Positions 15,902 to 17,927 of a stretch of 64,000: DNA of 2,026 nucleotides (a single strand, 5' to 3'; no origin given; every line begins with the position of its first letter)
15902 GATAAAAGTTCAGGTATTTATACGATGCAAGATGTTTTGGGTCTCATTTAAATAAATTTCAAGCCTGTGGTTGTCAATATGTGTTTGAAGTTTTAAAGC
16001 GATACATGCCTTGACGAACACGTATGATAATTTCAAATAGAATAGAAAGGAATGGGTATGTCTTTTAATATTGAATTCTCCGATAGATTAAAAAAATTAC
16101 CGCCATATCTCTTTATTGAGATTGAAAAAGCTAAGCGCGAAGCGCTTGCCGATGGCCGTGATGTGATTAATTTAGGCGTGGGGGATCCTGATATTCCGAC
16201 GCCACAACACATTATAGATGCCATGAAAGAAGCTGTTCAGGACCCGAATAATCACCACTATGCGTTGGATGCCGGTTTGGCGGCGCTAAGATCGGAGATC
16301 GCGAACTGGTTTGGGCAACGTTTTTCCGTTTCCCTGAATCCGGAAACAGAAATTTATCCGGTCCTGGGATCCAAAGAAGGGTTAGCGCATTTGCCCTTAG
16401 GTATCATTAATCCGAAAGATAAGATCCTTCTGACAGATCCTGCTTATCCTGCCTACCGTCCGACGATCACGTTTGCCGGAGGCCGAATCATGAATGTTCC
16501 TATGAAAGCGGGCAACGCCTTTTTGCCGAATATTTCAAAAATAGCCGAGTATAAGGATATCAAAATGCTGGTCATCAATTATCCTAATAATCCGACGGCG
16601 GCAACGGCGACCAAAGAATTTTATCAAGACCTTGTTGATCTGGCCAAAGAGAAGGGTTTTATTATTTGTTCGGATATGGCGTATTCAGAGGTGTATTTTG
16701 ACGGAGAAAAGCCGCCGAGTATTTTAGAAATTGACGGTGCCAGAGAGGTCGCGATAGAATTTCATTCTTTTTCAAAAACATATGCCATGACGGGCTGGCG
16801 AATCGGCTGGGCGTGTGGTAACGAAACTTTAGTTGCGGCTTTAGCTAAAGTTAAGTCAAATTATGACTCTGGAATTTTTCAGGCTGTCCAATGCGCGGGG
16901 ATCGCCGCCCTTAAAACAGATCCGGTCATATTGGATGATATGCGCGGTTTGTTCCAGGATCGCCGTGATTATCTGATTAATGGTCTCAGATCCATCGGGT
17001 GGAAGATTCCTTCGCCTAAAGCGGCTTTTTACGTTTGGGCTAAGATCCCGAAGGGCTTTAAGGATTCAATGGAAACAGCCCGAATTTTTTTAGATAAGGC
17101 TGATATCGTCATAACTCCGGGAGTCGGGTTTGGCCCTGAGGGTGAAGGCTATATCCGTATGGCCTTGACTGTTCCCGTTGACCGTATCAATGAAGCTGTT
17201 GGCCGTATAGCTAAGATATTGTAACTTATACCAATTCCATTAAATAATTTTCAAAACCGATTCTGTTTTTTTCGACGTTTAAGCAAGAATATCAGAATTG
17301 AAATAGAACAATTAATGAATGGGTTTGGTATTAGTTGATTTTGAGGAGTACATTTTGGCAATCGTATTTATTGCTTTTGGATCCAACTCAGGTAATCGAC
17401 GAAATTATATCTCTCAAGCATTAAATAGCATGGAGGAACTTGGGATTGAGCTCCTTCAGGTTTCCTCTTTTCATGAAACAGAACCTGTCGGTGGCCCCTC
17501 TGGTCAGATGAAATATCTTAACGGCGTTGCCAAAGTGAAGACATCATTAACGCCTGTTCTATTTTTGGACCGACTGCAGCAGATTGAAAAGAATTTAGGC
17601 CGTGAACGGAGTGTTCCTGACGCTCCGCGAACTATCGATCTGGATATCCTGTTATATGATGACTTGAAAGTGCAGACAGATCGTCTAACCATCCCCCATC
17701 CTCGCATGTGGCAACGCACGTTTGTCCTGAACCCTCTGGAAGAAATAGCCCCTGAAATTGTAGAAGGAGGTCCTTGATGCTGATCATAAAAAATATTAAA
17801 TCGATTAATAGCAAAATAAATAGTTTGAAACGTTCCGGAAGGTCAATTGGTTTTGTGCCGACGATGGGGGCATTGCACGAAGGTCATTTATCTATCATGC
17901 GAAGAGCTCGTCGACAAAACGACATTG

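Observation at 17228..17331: Novel roughly 100-bp palindromic intergenic element, copy A (downstream of dapL, overlapping the predicted folK start)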

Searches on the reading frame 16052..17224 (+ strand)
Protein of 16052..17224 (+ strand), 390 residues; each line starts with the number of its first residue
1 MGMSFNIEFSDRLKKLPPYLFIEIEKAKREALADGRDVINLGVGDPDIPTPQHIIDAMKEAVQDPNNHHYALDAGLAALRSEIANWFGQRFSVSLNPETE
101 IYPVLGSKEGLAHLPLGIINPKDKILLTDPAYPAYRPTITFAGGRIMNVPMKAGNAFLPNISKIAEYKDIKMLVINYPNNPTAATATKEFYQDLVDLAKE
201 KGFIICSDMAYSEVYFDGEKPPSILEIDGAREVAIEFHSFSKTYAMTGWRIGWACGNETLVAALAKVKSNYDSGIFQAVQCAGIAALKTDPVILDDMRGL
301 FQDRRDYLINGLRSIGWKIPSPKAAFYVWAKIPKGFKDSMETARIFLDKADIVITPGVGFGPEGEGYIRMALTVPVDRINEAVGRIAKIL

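Call 33: find_homologous_proteins(query=window:16052-17224:+, max_evalue=1e-60)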
Query window:16052-17224:+ (390 aa): 7999 proteins with E <= 1e-60 among 8000 candidates; the best 120 are listed.
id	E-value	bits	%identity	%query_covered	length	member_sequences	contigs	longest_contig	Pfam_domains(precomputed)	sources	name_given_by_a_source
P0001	9.8e-262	885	100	99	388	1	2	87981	PF00155.28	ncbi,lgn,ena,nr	ncbi:MAG: LL-diaminopimelate aminotransferase [Candidatus Omnitrophica bacterium]|nr:LL-diaminopimel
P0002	2.8e-207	706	78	98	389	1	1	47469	PF00155.28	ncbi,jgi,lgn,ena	-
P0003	8.2e-207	705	78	99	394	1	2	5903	PF00155.28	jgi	-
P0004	1.2e-206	704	78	99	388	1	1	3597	PF00155.28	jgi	jgi:LL-diaminopimelate aminotransferase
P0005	1.7e-206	704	78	99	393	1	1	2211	PF00155.28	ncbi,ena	-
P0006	1.7e-206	704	77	100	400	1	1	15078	PF00155.28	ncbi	-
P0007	3.5e-206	703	78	99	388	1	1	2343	PF00155.28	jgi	-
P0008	2.4e-205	700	77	99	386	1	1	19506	PF00155.28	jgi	-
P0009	2.8e-205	700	78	99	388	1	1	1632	PF00155.28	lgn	-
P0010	1.6e-204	697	78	99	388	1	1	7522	PF00155.28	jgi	-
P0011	2.0e-204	697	76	99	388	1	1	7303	PF00155.28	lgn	-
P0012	2.8e-204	696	78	99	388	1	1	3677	PF00155.28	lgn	-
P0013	5.2e-204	695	77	99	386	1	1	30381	PF00155.28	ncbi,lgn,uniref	ncbi:L,L-diaminopimelate aminotransferase, DapL2 type [hydrothermal vent metagenome]|uniref:L,L-diam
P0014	7.6e-204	695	77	98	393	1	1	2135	PF00155.28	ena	-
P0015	9.2e-204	695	76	99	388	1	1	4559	PF00155.28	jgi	-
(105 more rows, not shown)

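Call 34: find_encoding_contigs(protein=P0001, flank=3000, max_places=4)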
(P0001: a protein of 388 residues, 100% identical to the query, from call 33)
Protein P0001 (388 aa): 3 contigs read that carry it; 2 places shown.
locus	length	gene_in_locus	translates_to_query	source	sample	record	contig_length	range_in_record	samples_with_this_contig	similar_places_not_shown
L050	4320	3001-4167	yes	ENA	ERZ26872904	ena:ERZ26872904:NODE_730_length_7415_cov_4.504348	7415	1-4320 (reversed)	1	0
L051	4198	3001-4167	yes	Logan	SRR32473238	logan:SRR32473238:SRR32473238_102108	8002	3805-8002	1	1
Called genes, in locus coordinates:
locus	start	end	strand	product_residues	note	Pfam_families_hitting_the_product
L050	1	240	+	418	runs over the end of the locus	PF00278:Orn_DAP_Arg_deC, PF02784:Orn_Arg_deC_N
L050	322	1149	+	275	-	PF01678:DAP_epimerase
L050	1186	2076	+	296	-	PF00701:DHDPS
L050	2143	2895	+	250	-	PF01113:DapB_N, PF05173:DapB_C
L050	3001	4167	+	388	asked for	PF00155:Aminotran_1_2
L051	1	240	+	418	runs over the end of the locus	PF00278:Orn_DAP_Arg_deC, PF02784:Orn_Arg_deC_N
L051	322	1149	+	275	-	PF01678:DAP_epimerase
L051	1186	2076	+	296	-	PF00701:DHDPS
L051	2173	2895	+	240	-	PF01113:DapB_N, PF05173:DapB_C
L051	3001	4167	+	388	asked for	PF00155:Aminotran_1_2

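Call 35: find_encoding_contigs(protein=P0002, flank=3000, max_places=3)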
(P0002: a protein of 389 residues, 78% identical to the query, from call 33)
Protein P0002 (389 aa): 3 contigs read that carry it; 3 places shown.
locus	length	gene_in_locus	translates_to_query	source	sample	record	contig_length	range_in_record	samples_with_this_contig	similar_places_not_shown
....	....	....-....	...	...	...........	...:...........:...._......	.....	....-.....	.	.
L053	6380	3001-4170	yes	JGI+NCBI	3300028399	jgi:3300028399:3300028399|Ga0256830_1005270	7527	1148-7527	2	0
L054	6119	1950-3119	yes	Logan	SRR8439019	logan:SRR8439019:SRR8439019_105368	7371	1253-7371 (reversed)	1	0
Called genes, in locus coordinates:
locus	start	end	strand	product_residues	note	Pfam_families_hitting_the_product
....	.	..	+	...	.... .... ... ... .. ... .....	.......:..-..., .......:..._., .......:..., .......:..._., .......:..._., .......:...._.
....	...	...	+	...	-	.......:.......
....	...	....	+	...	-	-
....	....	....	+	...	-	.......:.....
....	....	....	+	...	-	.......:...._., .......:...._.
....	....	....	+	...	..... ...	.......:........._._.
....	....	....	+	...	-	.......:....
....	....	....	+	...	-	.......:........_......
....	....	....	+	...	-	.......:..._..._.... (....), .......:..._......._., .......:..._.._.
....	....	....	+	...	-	-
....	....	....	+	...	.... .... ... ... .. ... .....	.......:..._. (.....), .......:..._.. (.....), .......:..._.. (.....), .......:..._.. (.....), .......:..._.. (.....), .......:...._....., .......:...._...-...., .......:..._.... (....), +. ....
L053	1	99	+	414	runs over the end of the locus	?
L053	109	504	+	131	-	PF22091:DUF6941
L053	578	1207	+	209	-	-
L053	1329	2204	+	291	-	PF00701:DHDPS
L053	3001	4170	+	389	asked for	PF00155:Aminotran_1_2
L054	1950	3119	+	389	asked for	PF00155:Aminotran_1_2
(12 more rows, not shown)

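Call 37: find_encoding_contigs(protein=P0002, flank=10000, max_places=1)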
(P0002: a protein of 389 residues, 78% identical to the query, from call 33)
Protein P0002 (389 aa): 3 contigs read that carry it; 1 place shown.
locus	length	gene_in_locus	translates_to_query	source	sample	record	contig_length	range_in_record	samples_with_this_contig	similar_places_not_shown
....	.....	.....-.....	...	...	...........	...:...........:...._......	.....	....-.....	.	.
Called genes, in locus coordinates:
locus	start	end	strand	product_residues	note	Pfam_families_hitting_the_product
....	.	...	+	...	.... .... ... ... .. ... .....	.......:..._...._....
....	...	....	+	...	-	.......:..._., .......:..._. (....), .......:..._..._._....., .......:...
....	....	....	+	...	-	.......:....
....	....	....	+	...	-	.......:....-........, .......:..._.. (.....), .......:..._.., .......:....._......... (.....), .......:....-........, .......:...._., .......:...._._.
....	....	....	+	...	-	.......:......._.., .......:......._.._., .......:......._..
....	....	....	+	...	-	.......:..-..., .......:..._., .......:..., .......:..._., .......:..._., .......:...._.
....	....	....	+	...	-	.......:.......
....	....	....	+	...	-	-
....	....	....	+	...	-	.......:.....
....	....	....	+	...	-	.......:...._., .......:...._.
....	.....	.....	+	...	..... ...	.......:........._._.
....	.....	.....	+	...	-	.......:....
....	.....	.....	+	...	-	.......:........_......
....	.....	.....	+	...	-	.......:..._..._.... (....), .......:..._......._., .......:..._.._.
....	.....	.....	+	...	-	-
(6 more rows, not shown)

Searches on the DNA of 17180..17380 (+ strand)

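Call 71: search_rna_families(source=window, start=17180, end=17380, threshold=evalue, max_evalue=1)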
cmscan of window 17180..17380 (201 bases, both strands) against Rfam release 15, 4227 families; matches with E-value up to 1: 1.
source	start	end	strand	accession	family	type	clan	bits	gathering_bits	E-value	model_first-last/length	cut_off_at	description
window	17224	17283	-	RF01600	snoR25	Gene; snRNA; snoRNA; CD-box;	-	21.3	50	0.43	1-70/70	no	small nucleolar RNA snoR25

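Call 72: search_dna_similar(query=window:17226-17333:+, collection=plasmids, mode=distant, max_evalue=0.01, max_rows=15)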
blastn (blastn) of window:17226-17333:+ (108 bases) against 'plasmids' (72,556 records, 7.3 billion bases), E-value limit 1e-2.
No match.

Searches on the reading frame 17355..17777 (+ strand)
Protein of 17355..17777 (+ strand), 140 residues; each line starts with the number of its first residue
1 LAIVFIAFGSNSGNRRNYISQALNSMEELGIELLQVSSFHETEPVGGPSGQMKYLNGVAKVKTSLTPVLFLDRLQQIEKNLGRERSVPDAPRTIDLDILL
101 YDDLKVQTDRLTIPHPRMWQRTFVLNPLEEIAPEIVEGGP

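Call 60: search_protein_families(library=pfam, proteins=[window:17355-17777:+], max_evalue=0.001)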
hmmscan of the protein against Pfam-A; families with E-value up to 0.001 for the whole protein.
window:17355-17777:+ (140 aa): 1 family
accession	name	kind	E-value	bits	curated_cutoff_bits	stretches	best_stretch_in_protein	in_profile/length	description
PF01288.25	HPPK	-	6.3e-39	133.4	25.7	1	5-133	1-116/116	7,8-dihydro-6-hydroxymethylpterin-pyrophosphokinase (HPPK)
